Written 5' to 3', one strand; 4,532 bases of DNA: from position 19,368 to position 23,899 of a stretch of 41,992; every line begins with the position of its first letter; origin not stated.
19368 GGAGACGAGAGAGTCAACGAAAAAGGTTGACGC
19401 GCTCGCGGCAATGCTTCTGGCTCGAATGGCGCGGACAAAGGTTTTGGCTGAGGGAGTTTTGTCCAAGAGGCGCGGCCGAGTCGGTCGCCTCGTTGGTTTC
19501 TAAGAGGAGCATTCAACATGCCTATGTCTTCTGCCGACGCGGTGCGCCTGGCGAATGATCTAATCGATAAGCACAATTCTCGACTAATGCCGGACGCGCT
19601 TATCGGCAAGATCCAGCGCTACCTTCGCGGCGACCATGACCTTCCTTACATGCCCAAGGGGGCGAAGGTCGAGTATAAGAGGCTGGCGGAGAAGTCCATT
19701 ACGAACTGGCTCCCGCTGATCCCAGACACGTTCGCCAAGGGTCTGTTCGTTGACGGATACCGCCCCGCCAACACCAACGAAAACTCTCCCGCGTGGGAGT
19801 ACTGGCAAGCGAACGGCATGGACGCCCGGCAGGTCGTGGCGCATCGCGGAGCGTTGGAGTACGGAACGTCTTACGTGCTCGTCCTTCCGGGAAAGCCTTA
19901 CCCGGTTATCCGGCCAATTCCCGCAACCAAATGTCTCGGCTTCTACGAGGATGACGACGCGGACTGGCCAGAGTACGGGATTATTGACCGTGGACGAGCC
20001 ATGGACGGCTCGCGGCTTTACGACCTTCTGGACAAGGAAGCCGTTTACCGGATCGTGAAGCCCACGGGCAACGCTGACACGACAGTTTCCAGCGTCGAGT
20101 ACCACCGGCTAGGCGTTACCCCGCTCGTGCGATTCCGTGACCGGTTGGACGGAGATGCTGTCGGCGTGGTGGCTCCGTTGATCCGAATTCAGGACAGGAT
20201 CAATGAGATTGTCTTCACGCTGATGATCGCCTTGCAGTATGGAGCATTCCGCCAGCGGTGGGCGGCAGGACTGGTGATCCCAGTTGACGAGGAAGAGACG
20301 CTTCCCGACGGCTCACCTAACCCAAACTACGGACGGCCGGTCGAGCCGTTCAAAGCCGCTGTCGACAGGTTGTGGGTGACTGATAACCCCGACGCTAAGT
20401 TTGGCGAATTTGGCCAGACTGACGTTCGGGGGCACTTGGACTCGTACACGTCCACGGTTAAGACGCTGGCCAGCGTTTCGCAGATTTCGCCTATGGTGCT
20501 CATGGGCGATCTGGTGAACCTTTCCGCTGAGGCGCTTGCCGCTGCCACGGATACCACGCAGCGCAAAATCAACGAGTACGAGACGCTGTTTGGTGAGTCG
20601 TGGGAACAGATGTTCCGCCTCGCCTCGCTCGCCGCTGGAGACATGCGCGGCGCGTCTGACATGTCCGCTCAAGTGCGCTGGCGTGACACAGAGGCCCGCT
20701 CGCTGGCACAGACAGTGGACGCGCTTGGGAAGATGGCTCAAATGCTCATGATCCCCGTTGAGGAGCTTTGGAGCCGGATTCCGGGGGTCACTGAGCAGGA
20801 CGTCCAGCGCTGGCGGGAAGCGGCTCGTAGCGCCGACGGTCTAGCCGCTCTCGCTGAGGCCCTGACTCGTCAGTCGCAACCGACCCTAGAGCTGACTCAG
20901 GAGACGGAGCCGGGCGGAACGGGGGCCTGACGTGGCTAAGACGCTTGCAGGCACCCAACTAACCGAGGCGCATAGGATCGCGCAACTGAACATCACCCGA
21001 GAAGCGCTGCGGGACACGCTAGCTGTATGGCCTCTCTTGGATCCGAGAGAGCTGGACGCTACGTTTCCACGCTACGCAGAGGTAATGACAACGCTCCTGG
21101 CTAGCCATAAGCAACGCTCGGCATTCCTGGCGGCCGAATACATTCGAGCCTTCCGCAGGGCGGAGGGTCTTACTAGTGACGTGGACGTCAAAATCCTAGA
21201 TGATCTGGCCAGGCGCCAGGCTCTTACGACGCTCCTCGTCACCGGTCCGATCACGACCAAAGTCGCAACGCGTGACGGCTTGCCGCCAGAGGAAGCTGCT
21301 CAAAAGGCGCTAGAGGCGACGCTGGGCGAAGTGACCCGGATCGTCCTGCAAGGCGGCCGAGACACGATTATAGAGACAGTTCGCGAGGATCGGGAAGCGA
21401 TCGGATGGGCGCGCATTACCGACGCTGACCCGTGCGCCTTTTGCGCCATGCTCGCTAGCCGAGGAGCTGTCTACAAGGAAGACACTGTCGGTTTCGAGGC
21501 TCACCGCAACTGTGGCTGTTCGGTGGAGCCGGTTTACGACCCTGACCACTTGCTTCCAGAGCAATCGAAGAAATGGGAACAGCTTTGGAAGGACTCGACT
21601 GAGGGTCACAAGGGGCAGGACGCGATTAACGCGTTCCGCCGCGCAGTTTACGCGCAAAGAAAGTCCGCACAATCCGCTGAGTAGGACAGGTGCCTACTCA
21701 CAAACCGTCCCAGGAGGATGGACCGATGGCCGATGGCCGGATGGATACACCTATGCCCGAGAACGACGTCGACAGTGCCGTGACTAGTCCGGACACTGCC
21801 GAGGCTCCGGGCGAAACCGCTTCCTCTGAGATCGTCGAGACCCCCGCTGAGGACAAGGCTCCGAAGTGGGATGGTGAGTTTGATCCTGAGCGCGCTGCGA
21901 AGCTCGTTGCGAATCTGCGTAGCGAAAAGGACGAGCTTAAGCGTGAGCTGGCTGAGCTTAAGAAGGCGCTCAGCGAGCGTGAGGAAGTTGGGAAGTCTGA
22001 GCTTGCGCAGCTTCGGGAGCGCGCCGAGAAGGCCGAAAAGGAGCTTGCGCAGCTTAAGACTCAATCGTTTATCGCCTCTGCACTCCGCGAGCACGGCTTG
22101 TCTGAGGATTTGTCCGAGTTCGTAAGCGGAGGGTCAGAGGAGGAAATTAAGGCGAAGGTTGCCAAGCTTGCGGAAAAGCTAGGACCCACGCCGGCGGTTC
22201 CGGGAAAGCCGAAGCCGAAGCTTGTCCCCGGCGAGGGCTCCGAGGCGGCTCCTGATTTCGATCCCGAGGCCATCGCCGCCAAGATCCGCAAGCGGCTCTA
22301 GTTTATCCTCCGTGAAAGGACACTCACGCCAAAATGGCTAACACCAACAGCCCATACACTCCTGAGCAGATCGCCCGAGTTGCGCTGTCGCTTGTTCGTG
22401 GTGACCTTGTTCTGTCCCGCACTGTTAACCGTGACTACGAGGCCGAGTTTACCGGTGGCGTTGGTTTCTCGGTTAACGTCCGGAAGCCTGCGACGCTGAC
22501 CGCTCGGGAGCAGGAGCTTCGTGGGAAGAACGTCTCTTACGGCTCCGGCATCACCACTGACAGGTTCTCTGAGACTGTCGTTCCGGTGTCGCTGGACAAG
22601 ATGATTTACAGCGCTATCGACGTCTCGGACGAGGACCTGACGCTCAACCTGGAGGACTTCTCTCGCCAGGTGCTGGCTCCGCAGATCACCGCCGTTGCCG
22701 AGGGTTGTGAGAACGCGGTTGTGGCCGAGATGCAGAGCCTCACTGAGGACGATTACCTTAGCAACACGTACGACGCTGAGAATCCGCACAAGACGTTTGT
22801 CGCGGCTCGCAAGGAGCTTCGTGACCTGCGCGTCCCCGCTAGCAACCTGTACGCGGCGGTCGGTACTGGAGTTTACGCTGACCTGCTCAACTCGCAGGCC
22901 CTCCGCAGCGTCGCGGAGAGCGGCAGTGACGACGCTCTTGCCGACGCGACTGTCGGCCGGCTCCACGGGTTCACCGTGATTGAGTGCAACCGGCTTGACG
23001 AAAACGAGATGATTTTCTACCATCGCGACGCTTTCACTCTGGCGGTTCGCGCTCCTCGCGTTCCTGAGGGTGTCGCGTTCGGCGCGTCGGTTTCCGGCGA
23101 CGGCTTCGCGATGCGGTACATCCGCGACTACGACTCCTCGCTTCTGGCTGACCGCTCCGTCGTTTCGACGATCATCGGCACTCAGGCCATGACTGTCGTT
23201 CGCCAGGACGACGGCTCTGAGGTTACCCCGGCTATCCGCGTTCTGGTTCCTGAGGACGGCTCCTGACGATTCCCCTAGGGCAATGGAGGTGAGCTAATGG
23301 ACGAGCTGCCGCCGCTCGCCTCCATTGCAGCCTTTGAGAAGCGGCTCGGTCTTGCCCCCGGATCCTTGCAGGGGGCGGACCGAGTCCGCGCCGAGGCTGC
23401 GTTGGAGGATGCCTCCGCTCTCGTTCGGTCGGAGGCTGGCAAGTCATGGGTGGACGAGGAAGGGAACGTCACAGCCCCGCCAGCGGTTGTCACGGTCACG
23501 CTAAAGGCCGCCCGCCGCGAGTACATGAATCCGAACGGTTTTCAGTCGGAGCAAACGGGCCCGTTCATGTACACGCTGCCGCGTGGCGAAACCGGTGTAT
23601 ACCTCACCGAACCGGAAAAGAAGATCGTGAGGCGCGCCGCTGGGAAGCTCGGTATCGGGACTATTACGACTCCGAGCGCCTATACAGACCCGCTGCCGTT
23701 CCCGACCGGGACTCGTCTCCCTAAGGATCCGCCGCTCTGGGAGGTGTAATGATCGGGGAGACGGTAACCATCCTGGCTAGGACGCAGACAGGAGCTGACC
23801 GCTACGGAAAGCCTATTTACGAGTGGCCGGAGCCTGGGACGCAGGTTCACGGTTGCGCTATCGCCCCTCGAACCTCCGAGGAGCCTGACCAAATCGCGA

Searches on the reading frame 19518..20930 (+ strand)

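Call 47: search_protein_families(library=phrogs, proteins=[window:19518-20930:+], max_evalue=0.001)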
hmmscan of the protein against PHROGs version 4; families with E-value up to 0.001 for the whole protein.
window:19518-20930:+ (470 aa): 3 families
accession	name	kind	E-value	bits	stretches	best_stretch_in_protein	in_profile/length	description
phrog_104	-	head and packaging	2.2e-105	354.4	1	2-456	34-486/550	portal protein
phrog_533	-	head and packaging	9.9e-05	22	1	305-438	340-478/495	portal protein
phrog_64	-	head and packaging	0.00015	21.4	1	91-424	157-481/547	portal protein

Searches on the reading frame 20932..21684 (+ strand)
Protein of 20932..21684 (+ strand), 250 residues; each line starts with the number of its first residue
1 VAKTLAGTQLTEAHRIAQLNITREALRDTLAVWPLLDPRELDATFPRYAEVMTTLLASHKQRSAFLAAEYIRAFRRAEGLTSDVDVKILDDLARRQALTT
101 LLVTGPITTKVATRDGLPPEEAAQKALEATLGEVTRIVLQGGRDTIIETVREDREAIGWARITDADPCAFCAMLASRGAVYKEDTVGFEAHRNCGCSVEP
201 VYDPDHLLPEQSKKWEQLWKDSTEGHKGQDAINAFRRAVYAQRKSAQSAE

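Call 47: search_protein_families(library=phrogs, proteins=[window:20932-21684:+], max_evalue=0.001)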
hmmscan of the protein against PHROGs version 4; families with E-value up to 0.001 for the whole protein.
window:20932-21684:+ (250 aa): 5 families
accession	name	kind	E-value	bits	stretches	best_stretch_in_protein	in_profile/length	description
phrog_193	-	head and packaging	9.6e-54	184.7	1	2-248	17-286/449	head maturation protease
phrog_13257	-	head and packaging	8.7e-22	78.8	1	124-226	114-216/405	head maturation protease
phrog_34915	-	unknown function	3.3e-11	43.3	1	134-224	170-276/515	-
phrog_1752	-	head and packaging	9.1e-11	42.3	1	125-228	104-223/828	head maturation protease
phrog_1522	-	head and packaging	4e-10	40.4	1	9-203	26-220/591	head maturation protease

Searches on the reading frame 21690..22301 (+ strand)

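Call 47: search_protein_families(library=phrogs, proteins=[window:21690-22301:+], max_evalue=0.001)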
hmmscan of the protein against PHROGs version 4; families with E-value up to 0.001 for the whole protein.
window:21690-22301:+ (203 aa): 6 families
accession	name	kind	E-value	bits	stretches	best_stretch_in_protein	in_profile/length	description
phrog_1793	-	head and packaging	4e-11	44.4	1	32-178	10-152/193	head scaffolding protein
phrog_233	-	head and packaging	2.2e-08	35.9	1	45-182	7-144/161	head scaffolding protein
phrog_172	-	head and packaging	4.3e-07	31.2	1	35-162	36-164/229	head scaffolding protein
phrog_15003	-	head and packaging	4.6e-07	30.9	1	35-137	12-124/220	head scaffolding protein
phrog_3760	-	head and packaging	1.4e-06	29.4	1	77-168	68-158/209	head scaffolding protein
phrog_14063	-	head and packaging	0.00018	22.7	1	59-172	42-159/193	head scaffolding protein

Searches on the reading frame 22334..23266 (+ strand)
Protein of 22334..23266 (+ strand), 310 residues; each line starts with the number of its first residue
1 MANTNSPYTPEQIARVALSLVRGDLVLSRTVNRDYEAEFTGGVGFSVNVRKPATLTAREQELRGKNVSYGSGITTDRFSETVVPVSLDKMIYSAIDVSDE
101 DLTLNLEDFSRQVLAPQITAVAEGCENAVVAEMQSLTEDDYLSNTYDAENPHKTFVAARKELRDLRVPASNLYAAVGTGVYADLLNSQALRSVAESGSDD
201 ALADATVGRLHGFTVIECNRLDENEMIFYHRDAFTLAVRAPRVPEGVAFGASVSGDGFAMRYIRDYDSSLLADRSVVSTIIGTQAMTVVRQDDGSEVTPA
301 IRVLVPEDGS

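Call 47: search_protein_families(library=phrogs, proteins=[window:22334-23266:+], max_evalue=0.001)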
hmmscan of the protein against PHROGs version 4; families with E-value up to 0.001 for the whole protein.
window:22334-23266:+ (310 aa): 3 families
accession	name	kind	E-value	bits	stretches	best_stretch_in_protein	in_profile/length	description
phrog_283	-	head and packaging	1.7e-48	166.9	2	1-220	1-216/385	major head protein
phrog_267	-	head and packaging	9.2e-17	62.3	1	29-237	61-284/410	major head protein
phrog_544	-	head and packaging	3.1e-05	24.5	1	66-239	62-234/282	major head protein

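Call 98: find_homologous_proteins(query=window:22334-23263:+, max_evalue=1e-20)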
Query window:22334-23263:+ (310 aa): 143 proteins with E <= 1e-20 among 8000 candidates; the best 120 are listed.
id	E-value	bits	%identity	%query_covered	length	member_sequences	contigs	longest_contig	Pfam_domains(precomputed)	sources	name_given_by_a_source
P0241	7.0e-191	650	98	100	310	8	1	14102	PF25209.3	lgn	-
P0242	5.9e-159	546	82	98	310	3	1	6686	-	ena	-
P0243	1.7e-149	515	78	100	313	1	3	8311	-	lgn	-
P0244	2.2e-138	478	77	96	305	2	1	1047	-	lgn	-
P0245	4.3e-138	477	75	98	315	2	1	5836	-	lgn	-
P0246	4.6e-112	392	65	98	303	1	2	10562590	-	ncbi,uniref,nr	ncbi:P22 phage major capsid protein family protein [Actinopolymorpha pittospori]|uniref:P22 coat pro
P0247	2.2e-110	386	64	96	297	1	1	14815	-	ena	-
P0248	1.8e-100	354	60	98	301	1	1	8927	PF25209.3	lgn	-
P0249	9.9e-98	345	58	98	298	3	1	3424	-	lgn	-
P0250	7.4e-97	342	57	98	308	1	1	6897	-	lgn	-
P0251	3.0e-95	337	58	97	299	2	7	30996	-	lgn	-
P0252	1.8e-94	334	57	95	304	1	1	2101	-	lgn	-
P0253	1.9e-94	334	57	98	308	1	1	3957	-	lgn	-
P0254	1.9e-93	331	56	98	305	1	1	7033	PF11651.15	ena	-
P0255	1.3e-91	325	55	97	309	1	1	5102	PF25209.3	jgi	jgi:hypothetical protein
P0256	1.3e-91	325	57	96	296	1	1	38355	PF25209.3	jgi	jgi:hypothetical protein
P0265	6.4e-88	313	55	98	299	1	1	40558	-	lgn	-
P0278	2.9e-85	304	54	96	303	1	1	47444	PF25209.3,PF11651.15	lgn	-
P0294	2.5e-80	288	51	94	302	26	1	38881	PF25209.3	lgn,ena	-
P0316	4.0e-70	254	46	92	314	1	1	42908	-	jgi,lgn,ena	-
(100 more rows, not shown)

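Call 100: find_encoding_contigs(protein=P0256, flank=10000, max_places=1)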
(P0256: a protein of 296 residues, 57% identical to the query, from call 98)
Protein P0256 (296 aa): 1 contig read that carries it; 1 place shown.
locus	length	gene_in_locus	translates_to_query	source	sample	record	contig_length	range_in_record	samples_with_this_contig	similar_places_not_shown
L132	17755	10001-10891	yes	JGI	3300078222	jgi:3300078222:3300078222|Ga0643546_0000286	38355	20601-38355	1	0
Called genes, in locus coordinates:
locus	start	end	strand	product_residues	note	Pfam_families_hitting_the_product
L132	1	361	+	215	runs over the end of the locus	-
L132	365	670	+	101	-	-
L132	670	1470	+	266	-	PF21722:Gly_rich_2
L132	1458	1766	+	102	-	-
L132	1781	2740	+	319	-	PF00534:Glycos_transf_1, PF13692:Glyco_trans_1_4, PF20706:GT4-conflict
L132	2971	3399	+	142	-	PF25673:Terminase_7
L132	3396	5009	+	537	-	-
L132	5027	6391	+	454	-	PF05133:SPP1_portal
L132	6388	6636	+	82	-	-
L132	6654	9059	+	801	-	PF25310:VG15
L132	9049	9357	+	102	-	-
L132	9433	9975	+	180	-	-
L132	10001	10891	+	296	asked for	PF25209:Phage_capsid_4 (weak)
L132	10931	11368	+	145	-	-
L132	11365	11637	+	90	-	-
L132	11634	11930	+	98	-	-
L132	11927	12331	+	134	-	-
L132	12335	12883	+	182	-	PF25681:Phage_TTP_17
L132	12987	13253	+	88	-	-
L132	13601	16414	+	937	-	PF20155:TMP_3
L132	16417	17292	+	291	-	-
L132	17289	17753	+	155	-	?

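Call 101: find_encoding_contigs(protein=P0278, flank=10000, max_places=1)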
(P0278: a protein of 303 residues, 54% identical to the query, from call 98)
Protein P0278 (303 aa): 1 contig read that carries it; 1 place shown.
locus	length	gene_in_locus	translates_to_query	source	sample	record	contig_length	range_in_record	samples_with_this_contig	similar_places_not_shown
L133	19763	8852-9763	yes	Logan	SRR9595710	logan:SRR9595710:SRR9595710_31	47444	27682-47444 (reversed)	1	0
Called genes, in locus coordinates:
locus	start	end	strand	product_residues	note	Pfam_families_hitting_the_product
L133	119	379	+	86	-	-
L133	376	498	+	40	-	-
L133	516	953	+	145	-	-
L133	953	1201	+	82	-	-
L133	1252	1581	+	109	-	-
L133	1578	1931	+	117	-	PF23886:DUF7239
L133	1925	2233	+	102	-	-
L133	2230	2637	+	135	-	-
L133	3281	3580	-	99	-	-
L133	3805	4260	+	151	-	PF25673:Terminase_7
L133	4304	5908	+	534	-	-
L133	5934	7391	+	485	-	PF05133:SPP1_portal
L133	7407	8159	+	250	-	PF25310:VG15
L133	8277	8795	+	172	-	-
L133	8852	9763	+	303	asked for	PF11651:P22_CoatProtein (weak), PF25209:Phage_capsid_4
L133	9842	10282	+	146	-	-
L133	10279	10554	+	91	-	-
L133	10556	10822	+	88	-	-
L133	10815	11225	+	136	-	-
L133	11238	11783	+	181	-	PF25681:Phage_TTP_17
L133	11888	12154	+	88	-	-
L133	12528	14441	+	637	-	-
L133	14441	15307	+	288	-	-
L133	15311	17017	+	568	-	PF14594:Sipho_Gp37, PF21939:Gp10_C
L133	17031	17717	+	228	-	-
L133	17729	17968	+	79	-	-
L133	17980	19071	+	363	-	PF25788:Ig_Rha78A_N (faint), PF00041:fn3, PF16656:Pur_ac_phosph_N (faint), PF16655:PhoD_N (faint), PF25059:FN3_DSCAM-DSCAML_C (faint), PF00041:fn3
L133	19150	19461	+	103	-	-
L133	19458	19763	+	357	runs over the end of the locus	PF01471:PG_binding_1, PF09374:PG_binding_3 (faint), PF01471:PG_binding_1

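Call 102: find_encoding_contigs(protein=P0294, flank=10000, max_places=1)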
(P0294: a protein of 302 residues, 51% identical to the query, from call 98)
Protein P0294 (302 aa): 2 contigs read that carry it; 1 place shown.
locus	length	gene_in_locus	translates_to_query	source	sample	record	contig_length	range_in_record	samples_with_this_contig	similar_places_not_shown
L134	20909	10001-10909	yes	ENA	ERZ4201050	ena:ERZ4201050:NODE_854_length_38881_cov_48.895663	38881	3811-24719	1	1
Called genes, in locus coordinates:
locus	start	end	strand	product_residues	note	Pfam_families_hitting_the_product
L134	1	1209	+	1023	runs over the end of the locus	-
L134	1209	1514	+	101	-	-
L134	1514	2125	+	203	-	-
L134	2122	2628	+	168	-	-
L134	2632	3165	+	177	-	-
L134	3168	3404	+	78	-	-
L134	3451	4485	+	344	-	-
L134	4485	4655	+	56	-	-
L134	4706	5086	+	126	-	-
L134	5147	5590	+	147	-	PF25673:Terminase_7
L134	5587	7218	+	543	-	-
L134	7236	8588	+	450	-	PF05133:SPP1_portal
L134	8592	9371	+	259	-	PF25310:VG15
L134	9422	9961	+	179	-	-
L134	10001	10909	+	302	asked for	PF25209:Phage_capsid_4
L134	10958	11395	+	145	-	-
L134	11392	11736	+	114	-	-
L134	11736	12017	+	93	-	-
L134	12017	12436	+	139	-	-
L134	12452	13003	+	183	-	PF25681:Phage_TTP_17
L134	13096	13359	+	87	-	-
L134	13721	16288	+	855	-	-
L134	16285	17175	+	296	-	-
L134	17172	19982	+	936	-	PF00041:fn3 (weak)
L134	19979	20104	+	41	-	-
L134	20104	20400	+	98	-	-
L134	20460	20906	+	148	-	-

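Call 103: find_encoding_contigs(protein=P0265, flank=10000, max_places=1)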
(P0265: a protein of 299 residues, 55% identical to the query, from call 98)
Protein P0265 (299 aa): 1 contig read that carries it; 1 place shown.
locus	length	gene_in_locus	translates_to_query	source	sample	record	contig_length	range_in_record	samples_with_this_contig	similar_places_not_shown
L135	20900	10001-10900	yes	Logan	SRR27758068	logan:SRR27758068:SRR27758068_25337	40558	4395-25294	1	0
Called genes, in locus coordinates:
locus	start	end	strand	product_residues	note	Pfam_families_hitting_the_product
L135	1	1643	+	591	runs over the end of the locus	-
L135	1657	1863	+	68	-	-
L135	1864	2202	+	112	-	-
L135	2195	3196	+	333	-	-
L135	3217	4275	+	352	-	PF00535:Glycos_transf_2, PF07719:TPR_2 (faint)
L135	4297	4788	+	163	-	PF25673:Terminase_7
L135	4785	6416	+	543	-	-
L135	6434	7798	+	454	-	PF05133:SPP1_portal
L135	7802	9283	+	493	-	PF25310:VG15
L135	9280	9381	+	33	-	-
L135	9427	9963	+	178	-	-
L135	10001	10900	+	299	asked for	-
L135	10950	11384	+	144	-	-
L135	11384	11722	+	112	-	-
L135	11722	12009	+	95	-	-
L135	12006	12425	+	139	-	-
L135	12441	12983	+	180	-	PF25681:Phage_TTP_17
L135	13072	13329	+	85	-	-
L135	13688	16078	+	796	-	-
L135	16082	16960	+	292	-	-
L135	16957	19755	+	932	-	PF14594:Sipho_Gp37 (faint), PF00041:fn3 (weak), PF16656:Pur_ac_phosph_N (faint)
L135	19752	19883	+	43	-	-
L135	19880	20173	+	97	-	PF23831:DUF7201 (weak)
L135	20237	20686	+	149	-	PF26571:VldE (weak)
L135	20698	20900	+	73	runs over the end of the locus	-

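Call 104: find_encoding_contigs(protein=P0316, flank=10000, max_places=1)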
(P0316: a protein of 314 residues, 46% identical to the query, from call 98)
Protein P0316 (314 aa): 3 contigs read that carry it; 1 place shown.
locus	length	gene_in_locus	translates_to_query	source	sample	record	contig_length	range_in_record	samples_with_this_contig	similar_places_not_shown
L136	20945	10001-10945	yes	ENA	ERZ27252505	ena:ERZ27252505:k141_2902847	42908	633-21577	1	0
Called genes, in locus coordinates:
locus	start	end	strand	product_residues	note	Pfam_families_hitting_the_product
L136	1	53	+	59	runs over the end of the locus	-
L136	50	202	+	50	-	-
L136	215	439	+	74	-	-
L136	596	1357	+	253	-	-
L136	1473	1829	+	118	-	PF24459:DUF7574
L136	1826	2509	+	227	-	PF00149:Metallophos (weak)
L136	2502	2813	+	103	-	PF23904:DUF7246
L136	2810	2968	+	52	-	-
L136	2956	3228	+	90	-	-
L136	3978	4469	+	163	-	PF25673:Terminase_7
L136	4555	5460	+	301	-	-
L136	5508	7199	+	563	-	-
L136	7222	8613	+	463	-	PF05133:SPP1_portal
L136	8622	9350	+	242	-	PF25310:VG15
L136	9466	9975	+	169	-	-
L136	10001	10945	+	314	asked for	-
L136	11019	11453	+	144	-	-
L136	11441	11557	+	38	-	-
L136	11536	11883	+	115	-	-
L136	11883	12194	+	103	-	-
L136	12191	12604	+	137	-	-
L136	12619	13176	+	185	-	PF25681:Phage_TTP_17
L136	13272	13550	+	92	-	-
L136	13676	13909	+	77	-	-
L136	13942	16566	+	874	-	PF10145:PhageMin_Tail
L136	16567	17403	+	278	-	PF22768:SPP1_Dit (weak)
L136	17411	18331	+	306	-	-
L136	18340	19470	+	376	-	-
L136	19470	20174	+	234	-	-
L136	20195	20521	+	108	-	-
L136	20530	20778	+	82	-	PF16945:Phage_r1t_holin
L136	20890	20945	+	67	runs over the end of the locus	-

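Call 106: search_protein_families(library=pfam, proteins=[L134:3451-4482:+, L134:4706-5083:+, L134:2632-3162:+, L135:2195-3193:+, L135:3217-4272:+, L132:1781-2737:+, L133:2230-2634:+, L136:4555-5457:+, L136:596-1354:+, L133:516-950:+], max_evalue=0.01)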
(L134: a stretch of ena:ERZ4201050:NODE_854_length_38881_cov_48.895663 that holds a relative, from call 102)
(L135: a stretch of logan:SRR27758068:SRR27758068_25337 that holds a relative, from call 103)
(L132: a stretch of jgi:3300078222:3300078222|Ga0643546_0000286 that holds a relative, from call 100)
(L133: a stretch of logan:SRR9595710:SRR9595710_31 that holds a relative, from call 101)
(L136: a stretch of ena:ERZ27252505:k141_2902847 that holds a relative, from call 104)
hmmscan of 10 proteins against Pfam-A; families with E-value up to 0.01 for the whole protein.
L134:3451-4482:+ (344 aa): 1 family
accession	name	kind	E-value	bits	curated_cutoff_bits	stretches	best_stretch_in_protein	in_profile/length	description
PF02018.23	CBM_4_9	-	0.004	18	25.9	1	77-172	26-119/136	Carbohydrate binding domain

L134:4706-5083:+ (126 aa): 0 families

L134:2632-3162:+ (177 aa): 0 families

L135:2195-3193:+ (333 aa): 1 family
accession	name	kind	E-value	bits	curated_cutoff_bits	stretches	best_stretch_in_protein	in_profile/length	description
PF21722.4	Gly_rich_2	-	2.4e-21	77.2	24.3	1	75-331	3-225/226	Glycine-rich domain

L135:3217-4272:+ (352 aa): 4 families
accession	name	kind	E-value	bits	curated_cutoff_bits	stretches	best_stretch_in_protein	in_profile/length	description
PF00535.33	Glycos_transf_2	-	3.1e-08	34.2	23.3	1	5-96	2-99/168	Glycosyl transferase family 2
PF07719.23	TPR_2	-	8.5e-07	29.1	27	1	256-286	2-32/34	Tetratricopeptide repeat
PF13704.12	Glyco_tranf_2_4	-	0.00035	21.4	27.5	1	10-88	1-84/98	Glycosyl transferase family 2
PF00515.34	TPR_1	-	0.0019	18.4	27.8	0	256-284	2-30/34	Tetratricopeptide repeat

L132:1781-2737:+ (319 aa): 6 families
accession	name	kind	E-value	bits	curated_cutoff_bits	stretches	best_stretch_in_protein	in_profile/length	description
PF00534.26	Glycos_transf_1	-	1.4e-10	41.4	26.4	1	196-295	70-171/172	Glycosyl transferases group 1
PF13692.12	Glyco_trans_1_4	-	2.6e-10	41.2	27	1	199-280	59-139/142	Glycosyl transferases group 1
PF20706.3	GT4-conflict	-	9e-08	31.9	26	1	218-318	280-385/385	Family 4 Glycosyltransferase in conflict systems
PF13439.12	Glyco_transf_4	-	6.7e-05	23.4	28.5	1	17-145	3-151/170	Glycosyltransferase Family 4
PF13524.12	Glyco_trans_1_2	-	0.00072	20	25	1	181-298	21-130/144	Glycosyl transferase-like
PF13579.12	Glyco_trans_4_4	-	0.0038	18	29.7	0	17-144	2-104/158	Glycosyl transferase 4-like domain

L133:2230-2634:+ (135 aa): 0 families

L136:4555-5457:+ (301 aa): 0 families

L136:596-1354:+ (253 aa): 0 families

L133:516-950:+ (145 aa): 0 families

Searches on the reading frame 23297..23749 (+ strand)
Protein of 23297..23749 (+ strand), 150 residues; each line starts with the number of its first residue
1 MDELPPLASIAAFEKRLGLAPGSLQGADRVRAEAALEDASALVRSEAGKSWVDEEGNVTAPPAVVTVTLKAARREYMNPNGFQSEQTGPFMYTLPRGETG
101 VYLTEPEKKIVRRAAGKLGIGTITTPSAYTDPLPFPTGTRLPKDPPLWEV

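Call 47: search_protein_families(library=phrogs, proteins=[window:23297-23749:+], max_evalue=0.001)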
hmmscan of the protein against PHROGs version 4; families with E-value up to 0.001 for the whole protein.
window:23297-23749:+ (150 aa): 3 families
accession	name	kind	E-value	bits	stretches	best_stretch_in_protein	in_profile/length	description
phrog_137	-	connector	4.8e-23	82.7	1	2-123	58-177/222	head-tail adaptor Ad1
phrog_442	-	connector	8.8e-05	22.9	0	59-99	206-247/270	head-tail adaptor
phrog_20694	-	unknown function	0.0005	20.8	1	11-93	7-92/157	-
